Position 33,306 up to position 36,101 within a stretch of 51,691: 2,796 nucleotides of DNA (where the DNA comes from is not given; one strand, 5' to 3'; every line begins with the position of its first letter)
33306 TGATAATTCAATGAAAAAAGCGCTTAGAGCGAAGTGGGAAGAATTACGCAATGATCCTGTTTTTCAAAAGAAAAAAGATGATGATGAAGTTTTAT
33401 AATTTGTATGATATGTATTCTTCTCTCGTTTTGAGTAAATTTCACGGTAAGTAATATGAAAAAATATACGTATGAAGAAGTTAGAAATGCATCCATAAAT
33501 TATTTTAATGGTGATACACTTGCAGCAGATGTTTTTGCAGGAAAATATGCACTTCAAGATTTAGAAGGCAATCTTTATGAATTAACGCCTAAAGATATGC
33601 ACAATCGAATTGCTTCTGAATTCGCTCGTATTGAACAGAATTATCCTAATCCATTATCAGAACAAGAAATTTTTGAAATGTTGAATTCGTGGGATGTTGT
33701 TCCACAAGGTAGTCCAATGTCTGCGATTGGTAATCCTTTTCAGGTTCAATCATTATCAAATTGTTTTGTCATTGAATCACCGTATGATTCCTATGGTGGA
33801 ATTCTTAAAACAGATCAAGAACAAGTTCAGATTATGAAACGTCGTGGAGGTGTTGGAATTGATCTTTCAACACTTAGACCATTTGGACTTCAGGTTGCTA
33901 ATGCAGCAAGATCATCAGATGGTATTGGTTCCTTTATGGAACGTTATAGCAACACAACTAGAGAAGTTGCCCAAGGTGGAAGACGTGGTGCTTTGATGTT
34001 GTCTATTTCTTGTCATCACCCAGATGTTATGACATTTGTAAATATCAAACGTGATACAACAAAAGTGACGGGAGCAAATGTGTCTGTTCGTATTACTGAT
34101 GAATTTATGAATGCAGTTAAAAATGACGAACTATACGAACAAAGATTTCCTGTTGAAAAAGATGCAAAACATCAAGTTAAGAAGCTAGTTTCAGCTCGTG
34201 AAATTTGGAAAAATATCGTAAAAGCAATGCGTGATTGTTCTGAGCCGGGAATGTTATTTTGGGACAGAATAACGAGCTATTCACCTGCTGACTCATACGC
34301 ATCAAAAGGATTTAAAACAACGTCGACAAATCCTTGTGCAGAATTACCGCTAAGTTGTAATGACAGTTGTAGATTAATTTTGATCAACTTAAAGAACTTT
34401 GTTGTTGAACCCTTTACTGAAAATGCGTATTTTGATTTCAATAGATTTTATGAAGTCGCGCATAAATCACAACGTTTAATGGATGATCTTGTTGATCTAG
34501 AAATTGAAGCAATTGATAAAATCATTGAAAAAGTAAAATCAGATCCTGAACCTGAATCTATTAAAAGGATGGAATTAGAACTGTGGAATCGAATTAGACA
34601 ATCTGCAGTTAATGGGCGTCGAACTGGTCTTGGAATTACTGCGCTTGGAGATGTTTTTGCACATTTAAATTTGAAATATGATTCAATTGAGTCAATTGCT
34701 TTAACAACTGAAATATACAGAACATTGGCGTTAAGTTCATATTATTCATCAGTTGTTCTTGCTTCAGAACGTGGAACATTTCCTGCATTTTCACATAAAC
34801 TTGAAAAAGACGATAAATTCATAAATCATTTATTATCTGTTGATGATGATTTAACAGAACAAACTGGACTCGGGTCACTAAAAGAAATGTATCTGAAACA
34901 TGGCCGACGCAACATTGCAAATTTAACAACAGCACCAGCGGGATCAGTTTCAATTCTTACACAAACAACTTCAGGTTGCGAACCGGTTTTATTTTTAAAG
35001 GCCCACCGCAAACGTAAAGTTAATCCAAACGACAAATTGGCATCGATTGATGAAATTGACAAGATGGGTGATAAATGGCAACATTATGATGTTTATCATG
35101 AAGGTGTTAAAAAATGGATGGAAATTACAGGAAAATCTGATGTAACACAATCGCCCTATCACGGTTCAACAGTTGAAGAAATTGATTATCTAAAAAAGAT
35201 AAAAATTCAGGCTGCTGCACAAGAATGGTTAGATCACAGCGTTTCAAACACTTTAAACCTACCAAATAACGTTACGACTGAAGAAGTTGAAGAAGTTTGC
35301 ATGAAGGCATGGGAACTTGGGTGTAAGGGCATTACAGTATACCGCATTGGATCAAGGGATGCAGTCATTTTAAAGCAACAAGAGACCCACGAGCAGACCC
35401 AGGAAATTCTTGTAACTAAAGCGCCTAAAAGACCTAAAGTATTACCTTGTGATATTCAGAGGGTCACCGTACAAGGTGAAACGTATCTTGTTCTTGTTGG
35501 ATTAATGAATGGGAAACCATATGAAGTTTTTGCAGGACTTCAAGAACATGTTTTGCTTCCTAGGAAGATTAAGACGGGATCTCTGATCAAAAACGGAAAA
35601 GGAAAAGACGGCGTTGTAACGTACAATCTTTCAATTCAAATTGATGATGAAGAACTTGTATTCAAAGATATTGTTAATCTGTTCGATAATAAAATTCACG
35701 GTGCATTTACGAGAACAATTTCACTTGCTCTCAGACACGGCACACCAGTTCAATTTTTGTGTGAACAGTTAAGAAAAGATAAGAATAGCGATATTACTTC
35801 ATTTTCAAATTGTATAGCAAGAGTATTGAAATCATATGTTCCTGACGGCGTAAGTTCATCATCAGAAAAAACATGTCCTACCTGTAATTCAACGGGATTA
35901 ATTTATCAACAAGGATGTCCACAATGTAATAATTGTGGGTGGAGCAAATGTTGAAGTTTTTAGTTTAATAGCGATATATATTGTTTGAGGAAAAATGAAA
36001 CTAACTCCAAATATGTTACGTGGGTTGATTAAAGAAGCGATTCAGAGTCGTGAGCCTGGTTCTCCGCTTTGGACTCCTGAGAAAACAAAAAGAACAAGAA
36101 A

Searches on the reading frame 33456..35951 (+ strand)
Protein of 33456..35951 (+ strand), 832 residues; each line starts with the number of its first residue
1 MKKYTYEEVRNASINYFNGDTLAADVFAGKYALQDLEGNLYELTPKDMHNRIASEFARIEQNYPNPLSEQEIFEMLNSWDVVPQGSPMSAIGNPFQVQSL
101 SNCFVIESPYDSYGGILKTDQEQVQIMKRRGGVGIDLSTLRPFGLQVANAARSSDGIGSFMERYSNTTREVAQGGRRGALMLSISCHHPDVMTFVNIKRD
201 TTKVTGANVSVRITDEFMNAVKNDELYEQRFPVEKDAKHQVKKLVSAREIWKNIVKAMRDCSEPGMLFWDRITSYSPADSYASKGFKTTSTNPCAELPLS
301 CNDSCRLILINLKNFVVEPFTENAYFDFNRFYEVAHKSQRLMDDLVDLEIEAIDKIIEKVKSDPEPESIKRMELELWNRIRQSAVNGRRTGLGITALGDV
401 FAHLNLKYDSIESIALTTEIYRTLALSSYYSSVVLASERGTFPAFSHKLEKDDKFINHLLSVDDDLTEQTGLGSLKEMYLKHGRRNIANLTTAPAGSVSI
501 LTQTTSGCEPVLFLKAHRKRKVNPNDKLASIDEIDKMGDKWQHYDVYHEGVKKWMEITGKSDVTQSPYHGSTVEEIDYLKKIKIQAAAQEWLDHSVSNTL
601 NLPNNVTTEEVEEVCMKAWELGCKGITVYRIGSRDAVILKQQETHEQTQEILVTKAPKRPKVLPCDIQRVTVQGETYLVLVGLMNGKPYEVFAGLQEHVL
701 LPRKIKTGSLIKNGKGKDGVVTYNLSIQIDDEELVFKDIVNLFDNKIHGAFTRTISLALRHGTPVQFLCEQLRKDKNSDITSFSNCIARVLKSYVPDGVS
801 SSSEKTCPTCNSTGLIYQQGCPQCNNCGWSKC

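Call 62: search_protein_families(library=phrogs, proteins=[window:33456-35951:+], max_evalue=0.001)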
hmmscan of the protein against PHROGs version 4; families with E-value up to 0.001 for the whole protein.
window:33456-35951:+ (832 aa): 8 families
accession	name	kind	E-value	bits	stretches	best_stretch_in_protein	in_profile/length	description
phrog_84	-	DNA, RNA and nucleotide metabolism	5.2e-102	343.5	1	20-832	199-973/975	ribonucleoside-diphosphate reductase large subunit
phrog_3844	-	moron, auxiliary metabolic gene and host takeover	1.4e-24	87.9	1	304-629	161-428/451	NrdA-like aerobic NDP reductase large subunit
phrog_3987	-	DNA, RNA and nucleotide metabolism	6.8e-24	85.3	1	23-225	145-348/467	ribonucleotide reductase large subunit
phrog_367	-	DNA, RNA and nucleotide metabolism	2.3e-22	80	2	171-329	277-422/701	ribonucleotide reductase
phrog_6132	-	DNA, RNA and nucleotide metabolism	6.1e-07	30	1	100-202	215-309/530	ribonucleotide reductase large subunit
phrog_23565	-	DNA, RNA and nucleotide metabolism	3.3e-05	25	0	802-832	168-198/199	ribonucleotide reductase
phrog_22953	-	DNA, RNA and nucleotide metabolism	0.00025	22.1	0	141-225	8-97/201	ribonucleotide reductase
phrog_30939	-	DNA, RNA and nucleotide metabolism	0.0008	18.3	0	70-301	470-675/977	ribonucleotide reductase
